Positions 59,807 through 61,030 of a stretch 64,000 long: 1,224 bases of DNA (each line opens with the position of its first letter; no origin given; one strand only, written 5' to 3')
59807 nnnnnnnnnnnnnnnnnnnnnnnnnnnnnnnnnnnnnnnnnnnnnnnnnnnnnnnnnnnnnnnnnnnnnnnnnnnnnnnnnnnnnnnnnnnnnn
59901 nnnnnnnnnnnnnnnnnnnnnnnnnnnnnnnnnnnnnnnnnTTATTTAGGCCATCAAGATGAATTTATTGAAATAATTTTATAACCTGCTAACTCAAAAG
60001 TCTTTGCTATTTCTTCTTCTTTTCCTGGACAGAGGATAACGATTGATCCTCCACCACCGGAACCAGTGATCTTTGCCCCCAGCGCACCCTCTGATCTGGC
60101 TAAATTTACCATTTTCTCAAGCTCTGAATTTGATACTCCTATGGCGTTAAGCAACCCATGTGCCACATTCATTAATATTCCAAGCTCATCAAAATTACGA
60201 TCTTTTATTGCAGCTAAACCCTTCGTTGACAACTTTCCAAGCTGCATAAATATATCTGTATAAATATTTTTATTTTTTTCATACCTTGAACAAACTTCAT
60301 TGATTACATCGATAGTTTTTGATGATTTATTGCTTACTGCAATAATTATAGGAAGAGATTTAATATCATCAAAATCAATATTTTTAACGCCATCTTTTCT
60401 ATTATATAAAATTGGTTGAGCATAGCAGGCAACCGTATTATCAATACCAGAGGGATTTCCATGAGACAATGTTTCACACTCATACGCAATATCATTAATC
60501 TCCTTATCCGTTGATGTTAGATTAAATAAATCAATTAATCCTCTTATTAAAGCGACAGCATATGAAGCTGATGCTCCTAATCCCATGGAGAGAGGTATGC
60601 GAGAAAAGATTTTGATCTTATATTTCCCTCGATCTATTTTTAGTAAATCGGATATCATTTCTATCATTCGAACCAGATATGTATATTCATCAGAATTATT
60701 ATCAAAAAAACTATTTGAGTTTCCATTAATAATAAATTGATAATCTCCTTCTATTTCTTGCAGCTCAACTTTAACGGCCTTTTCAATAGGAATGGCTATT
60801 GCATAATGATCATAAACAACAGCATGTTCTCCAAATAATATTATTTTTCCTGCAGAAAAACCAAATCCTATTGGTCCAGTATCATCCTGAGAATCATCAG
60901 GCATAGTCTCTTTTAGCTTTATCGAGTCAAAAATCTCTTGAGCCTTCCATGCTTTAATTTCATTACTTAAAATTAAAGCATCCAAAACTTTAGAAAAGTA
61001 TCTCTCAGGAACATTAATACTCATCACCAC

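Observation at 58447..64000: Complete bacterial/eukaryote-type mevalonate cluster with an HMG-CoA reductase / mevalonate kinase fusion, next to an archaeal genome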

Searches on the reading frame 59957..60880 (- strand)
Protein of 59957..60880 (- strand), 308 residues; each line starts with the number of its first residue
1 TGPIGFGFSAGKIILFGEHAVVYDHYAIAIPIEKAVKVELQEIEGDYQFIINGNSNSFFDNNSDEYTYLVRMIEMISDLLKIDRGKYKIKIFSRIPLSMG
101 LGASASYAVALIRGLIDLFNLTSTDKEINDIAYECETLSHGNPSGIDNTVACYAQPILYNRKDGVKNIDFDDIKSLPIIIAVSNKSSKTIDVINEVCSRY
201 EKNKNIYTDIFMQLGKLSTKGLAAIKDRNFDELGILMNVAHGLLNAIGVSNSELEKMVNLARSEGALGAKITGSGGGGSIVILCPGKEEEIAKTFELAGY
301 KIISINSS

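Call 41: search_solved_structures(query=window:59957-60880:-, show_alignments=2, max_evalue=1e-20)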
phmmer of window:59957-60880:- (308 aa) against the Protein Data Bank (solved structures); distinct sequences matched with E-value up to 1e-20: 8.
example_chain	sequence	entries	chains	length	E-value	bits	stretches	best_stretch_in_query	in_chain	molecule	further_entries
8teb_A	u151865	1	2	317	3.2e-35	125.3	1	10-307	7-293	Mevalonate kinase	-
2hfs_A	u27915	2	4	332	7.3e-35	124.1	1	7-289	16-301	Mevalonate kinase, putative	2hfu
2x7i_A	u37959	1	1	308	1.2e-32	116.8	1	5-299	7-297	MEVALONATE KINASE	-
6mde_A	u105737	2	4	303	9e-31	110.7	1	9-302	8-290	Mevalonate kinase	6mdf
4hac_A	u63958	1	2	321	1.1e-30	110.4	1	9-302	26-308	Mevalonate kinase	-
1kkh_A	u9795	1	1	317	1.8e-30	109.7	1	11-296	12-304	Mevalonate Kinase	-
1vis_A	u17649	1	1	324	2e-30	109.5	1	11-296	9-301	Mevalonate kinase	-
2oi2_A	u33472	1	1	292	7.4e-28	101.1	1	3-295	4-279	Mevalonate kinase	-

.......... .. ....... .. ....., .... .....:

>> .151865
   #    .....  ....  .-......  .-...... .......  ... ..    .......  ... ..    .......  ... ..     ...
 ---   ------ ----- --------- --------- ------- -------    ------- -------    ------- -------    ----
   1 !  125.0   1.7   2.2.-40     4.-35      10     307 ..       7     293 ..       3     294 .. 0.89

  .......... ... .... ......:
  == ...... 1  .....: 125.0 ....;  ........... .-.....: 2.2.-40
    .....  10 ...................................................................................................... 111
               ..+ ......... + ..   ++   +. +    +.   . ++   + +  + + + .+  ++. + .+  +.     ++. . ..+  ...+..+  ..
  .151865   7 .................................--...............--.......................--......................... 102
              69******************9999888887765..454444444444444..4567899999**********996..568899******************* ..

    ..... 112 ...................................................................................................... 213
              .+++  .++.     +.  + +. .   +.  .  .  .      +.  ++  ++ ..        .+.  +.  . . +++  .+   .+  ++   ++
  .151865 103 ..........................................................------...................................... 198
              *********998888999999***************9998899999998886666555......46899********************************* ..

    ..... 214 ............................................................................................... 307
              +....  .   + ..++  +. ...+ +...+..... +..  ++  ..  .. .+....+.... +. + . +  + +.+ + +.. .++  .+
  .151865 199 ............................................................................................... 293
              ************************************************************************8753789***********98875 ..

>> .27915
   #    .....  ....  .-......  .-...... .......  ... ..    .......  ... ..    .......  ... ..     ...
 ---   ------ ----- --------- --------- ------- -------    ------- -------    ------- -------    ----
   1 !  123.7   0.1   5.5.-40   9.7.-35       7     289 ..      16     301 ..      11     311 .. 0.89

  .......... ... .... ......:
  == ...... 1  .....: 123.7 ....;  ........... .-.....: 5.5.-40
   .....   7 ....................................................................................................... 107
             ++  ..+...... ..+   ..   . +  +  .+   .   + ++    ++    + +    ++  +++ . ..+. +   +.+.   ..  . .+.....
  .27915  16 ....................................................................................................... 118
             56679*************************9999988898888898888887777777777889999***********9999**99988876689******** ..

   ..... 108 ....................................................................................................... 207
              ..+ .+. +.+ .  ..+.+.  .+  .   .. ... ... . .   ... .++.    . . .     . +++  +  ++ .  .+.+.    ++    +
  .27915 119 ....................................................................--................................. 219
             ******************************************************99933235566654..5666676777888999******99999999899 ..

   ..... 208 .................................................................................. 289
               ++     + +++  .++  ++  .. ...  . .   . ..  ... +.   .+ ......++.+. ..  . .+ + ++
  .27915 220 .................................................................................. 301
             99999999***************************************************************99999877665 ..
